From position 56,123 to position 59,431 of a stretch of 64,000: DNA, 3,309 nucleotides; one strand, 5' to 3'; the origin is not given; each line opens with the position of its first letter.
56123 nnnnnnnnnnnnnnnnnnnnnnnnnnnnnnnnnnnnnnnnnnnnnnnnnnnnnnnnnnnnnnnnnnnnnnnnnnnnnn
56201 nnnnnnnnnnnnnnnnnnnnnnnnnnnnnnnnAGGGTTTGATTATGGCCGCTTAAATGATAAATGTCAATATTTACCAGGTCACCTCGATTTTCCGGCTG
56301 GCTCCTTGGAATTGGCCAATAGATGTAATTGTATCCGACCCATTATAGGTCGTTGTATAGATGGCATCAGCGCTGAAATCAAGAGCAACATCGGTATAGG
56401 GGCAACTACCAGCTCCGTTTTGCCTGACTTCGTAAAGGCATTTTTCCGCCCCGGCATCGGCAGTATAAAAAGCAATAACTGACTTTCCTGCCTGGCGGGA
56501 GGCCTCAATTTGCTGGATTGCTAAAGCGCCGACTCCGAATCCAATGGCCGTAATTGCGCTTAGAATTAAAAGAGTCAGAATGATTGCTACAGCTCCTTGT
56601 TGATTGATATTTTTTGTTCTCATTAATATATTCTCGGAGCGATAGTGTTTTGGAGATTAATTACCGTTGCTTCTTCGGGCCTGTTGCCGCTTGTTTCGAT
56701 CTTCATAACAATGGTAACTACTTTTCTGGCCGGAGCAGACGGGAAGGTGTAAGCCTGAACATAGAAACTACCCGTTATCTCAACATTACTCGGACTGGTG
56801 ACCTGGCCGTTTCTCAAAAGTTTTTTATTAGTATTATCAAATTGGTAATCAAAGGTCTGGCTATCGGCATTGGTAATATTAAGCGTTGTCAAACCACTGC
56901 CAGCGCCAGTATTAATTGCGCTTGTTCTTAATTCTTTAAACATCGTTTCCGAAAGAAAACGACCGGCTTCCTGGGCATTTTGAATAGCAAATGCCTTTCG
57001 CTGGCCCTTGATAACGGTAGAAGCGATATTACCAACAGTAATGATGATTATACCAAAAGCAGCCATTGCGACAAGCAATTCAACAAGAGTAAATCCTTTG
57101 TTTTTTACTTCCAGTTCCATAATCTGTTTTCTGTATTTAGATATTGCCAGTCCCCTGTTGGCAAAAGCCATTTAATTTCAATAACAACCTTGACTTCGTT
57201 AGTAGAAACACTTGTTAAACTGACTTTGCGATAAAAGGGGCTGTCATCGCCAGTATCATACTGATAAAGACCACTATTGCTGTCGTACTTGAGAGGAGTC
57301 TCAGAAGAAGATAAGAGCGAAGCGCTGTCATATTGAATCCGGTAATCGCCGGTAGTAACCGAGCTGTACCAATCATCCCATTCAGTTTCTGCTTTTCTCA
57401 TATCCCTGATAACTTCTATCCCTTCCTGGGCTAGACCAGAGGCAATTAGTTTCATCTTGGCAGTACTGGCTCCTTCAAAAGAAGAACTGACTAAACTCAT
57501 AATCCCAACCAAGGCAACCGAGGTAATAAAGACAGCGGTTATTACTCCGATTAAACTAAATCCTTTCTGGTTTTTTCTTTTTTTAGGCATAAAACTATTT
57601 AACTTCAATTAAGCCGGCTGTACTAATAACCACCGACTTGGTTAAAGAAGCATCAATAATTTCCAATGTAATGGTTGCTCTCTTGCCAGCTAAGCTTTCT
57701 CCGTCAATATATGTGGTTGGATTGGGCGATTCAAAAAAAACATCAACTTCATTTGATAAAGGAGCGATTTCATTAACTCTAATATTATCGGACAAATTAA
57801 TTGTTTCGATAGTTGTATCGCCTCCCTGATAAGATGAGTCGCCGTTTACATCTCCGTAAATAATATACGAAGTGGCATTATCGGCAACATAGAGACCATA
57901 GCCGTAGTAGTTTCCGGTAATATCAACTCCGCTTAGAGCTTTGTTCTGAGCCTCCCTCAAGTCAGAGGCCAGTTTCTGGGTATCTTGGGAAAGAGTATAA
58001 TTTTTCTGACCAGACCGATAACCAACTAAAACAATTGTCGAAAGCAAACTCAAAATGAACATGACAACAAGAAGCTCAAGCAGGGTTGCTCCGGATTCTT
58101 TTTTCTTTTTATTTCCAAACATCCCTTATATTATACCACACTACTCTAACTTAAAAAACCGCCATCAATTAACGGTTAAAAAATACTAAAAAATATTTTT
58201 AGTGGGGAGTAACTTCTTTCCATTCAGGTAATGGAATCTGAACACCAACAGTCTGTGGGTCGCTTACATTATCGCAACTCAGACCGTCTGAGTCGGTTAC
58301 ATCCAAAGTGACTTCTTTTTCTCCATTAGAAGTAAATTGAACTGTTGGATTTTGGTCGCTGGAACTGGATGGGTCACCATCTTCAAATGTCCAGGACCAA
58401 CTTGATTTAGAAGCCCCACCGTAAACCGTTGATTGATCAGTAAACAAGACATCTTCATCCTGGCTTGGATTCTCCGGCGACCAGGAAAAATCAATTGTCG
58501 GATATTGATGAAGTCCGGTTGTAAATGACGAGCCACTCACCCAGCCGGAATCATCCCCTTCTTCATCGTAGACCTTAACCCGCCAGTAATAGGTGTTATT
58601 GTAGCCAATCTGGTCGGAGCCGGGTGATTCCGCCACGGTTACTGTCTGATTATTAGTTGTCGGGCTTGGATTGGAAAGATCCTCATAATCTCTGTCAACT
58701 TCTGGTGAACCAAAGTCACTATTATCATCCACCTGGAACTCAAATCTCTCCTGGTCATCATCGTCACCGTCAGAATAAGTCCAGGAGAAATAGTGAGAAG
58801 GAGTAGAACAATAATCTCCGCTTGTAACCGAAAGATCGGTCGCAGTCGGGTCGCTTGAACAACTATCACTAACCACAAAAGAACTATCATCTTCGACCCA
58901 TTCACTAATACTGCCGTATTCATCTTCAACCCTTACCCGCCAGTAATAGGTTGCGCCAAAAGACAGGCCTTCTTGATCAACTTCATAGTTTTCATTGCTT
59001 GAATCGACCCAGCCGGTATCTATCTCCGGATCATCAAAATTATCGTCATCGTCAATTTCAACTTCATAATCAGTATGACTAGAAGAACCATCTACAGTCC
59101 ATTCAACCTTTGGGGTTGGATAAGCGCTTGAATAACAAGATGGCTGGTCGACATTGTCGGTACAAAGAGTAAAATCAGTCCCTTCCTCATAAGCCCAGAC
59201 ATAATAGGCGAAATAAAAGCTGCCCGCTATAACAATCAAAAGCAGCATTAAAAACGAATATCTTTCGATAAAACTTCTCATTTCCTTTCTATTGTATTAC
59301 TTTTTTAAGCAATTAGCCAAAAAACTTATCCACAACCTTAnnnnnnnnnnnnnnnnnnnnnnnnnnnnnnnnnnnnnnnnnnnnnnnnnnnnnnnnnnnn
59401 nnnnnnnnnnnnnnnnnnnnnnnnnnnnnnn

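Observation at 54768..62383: Type IV pilus-like module with A24 peptidase, acidic FN3/PKD protein, protease and two paralogous twitch-type radical SAM enzymes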

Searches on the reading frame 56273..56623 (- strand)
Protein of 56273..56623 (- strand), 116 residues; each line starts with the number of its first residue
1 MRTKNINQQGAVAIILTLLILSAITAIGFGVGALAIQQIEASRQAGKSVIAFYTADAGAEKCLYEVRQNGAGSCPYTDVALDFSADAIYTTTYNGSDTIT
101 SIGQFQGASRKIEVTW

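Call 3: search_protein_families(library=pfam, proteins=[window:56273-56623:-], max_evalue=0.01)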
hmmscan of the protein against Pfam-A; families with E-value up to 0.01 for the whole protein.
window:56273-56623:- (116 aa): 0 families

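Call 4: search_protein_families(library=ncbifam, proteins=[window:56273-56623:-], max_evalue=0.01)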
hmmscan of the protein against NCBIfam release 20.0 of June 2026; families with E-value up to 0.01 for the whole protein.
window:56273-56623:- (116 aa): 0 families

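Call 5: search_protein_families(library=pfam, proteins=[window:56273-56623:-], max_evalue=10)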
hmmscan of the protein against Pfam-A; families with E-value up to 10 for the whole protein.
window:56273-56623:- (116 aa): 0 families

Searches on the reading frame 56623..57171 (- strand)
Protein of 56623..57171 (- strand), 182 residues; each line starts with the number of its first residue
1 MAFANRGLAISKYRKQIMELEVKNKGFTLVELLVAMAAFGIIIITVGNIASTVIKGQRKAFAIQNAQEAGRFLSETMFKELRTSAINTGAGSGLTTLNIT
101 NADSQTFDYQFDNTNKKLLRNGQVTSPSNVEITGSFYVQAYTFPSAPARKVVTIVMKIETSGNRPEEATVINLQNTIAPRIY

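Call 3: search_protein_families(library=pfam, proteins=[window:56623-57171:-], max_evalue=0.01)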
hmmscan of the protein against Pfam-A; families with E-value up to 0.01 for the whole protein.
window:56623-57171:- (182 aa): 2 families
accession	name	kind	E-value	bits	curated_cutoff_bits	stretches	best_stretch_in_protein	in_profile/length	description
PF07963.17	N_methyl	-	2.1e-07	30.7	21.2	1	23-45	3-25/27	Prokaryotic N-terminal methylation motif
PF22436.1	PilE_C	-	0.0074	16.9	27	0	49-144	8-98/111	PilE, C-terminal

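Call 4: search_protein_families(library=ncbifam, proteins=[window:56623-57171:-], max_evalue=0.01)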
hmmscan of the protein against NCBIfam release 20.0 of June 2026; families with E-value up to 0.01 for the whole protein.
window:56623-57171:- (182 aa): 7 families
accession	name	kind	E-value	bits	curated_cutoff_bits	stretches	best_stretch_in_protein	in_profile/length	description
TIGR02532.1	IV_pilin_GFxxxE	domain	2.6e-06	27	16.3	1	25-43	2-20/24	prepilin-type N-terminal cleavage/methylation domain-containing protein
TIGR02599.1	TIGR02599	subfamily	4.4e-06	26.2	256.5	1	26-92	1-67/361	Verru_Chthon cassette protein C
NF041013.1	T4P_ComGE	equivalog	2.5e-05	24.3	49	1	23-80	2-56/83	competence type IV pilus minor pilin ComGE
NF007848.0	PRK10557.1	equivalog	0.00024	20.4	120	1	18-112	4-96/192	prepilin peptidase-dependent protein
NF041002.1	pilin_ComGF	equivalog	0.00027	21.2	80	1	24-86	1-61/139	competence type IV pilus minor pilin ComGF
TIGR01707.1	gspI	equivalog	0.00039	20.9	44.35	1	26-57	1-32/101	type II secretion system minor pseudopilin GspI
NF038304.1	EPS_HpsC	equivalog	0.0019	17.8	200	1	14-69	10-69/318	hormogonium polysaccharide secretion pseudopilin HpsC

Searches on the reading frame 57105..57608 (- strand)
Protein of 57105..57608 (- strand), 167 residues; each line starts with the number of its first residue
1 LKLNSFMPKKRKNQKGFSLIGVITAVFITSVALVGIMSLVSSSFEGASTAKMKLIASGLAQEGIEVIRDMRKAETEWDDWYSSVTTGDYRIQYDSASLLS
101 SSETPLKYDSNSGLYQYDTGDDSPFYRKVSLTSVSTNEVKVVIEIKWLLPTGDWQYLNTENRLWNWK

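Call 3: search_protein_families(library=pfam, proteins=[window:57105-57608:-], max_evalue=0.01)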
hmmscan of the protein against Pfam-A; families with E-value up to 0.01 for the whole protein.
window:57105-57608:- (167 aa): 3 families
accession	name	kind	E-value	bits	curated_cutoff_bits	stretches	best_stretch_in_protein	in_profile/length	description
PF07963.17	N_methyl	-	1.8e-05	24.6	21.2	1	11-36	1-26/27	Prokaryotic N-terminal methylation motif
PF03239.20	FTR1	-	0.00073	19.4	25.3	1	19-78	161-219/284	Iron permease FTR1 family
PF04881.20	Adeno_GP19K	-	0.0089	16.4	27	0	4-43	83-122/133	Adenovirus GP19K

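Call 4: search_protein_families(library=ncbifam, proteins=[window:57105-57608:-], max_evalue=0.01)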
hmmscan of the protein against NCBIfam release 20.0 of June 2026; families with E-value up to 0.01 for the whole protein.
window:57105-57608:- (167 aa): 1 family
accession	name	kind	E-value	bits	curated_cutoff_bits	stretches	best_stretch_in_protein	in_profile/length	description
TIGR02523.1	type_IV_pilV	equivalog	3.4e-06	27.6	52.2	1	14-94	1-81/139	type IV pilus modification protein PilV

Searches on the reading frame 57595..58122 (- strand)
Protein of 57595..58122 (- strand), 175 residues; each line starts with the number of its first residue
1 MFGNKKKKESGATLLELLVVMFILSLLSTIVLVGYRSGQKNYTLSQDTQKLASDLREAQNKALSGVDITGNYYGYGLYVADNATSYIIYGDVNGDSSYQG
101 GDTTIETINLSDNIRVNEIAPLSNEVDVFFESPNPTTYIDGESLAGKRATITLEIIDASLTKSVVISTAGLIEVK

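Call 3: search_protein_families(library=pfam, proteins=[window:57595-58122:-], max_evalue=0.01)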
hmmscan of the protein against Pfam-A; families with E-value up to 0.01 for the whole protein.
window:57595-58122:- (175 aa): 1 family
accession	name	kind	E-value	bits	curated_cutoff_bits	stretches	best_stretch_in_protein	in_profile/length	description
PF07963.17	N_methyl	-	1.1e-06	28.3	21.2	1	6-32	1-27/27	Prokaryotic N-terminal methylation motif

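Call 4: search_protein_families(library=ncbifam, proteins=[window:57595-58122:-], max_evalue=0.01)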
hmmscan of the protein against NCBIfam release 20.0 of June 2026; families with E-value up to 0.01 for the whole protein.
window:57595-58122:- (175 aa): 9 families
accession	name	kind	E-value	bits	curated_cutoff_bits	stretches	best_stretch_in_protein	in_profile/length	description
TIGR01708.2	typeII_sec_gspH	equivalog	5.6e-08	33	80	1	9-63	1-55/169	type II secretion system minor pseudopilin GspH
NF007800.0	PRK10506.1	equivalog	5.7e-07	29.5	158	1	5-62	4-61/163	prepilin peptidase-dependent protein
NF040982.1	ComGD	equivalog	1.7e-06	28.5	70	1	10-64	2-56/139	competence type IV pilus minor pilin ComGD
NF041013.1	T4P_ComGE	equivalog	1.3e-05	25.2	49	1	8-63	2-57/83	competence type IV pilus minor pilin ComGE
TIGR02596.1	TIGR02596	subfamily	0.00034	20.7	70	1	13-63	2-52/196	Verru_Chthon cassette protein D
NF007862.0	PRK10574.1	equivalog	0.0017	18.5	138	1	7-41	2-36/145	prepilin peptidase-dependent pilin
NF047827.1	T3SSXpsH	equivalog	0.002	17.9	160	1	11-64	2-55/145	type II secretion system protein XpsH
TIGR01710.1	typeII_sec_gspG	equivalog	0.0022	18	88.85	1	11-46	2-36/134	type II secretion system major pseudopilin GspG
TIGR02532.1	IV_pilin_GFxxxE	domain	0.0032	17.3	16.3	1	13-32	5-24/24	prepilin-type N-terminal cleavage/methylation domain-containing protein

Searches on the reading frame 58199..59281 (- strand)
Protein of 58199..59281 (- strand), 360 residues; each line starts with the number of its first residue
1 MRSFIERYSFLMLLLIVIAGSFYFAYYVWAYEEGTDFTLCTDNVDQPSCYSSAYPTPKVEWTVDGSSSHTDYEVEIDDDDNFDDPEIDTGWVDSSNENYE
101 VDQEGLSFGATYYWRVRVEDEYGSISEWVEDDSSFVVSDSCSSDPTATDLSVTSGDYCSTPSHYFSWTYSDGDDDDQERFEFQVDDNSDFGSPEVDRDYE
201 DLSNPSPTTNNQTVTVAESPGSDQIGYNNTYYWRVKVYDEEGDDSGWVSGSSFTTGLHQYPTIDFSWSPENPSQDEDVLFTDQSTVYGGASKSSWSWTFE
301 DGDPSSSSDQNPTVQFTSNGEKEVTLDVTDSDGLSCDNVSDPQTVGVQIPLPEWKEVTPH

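Call 3: search_protein_families(library=pfam, proteins=[window:58199-59281:-], max_evalue=0.01)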
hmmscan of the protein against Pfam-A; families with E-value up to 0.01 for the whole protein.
window:58199-59281:- (360 aa): 4 families
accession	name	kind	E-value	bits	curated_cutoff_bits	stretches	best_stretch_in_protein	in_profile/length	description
PF25788.1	Ig_Rha78A_N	-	2.5e-18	66.7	27.4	2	55-130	18-95/105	Rha78A-like, N-terminal immunoglobulin domain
PF18911.6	PKD_4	-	2.3e-10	40.8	27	1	261-342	4-82/85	PKD domain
PF00801.26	PKD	-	1.4e-05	25.4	23.5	1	276-335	15-72/80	PKD domain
PF16655.11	PhoD_N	-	0.0076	17.2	30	0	68-121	26-81/90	PhoD-like phosphatase, N-terminal domain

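Call 4: search_protein_families(library=ncbifam, proteins=[window:58199-59281:-], max_evalue=0.01)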
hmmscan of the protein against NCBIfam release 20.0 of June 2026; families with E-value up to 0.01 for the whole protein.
window:58199-59281:- (360 aa): 2 families
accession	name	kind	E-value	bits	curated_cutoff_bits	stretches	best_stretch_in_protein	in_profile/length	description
NF041572.1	rhamnosid_Flavobac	equivalog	3.6e-08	31.9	1800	1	164-259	46-136/946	alpha-L-rhamnosidase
NF041573.1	rhamnosid_Stmyc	equivalog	2.7e-06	25.5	1720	1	227-316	81-158/1028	alpha-L-rhamnosidase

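Call 60: search_protein_families(library=padloc, proteins=[window:58199-59281:-], max_evalue=0.001)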
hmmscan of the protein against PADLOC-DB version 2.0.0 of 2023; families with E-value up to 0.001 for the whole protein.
window:58199-59281:- (360 aa): 0 families
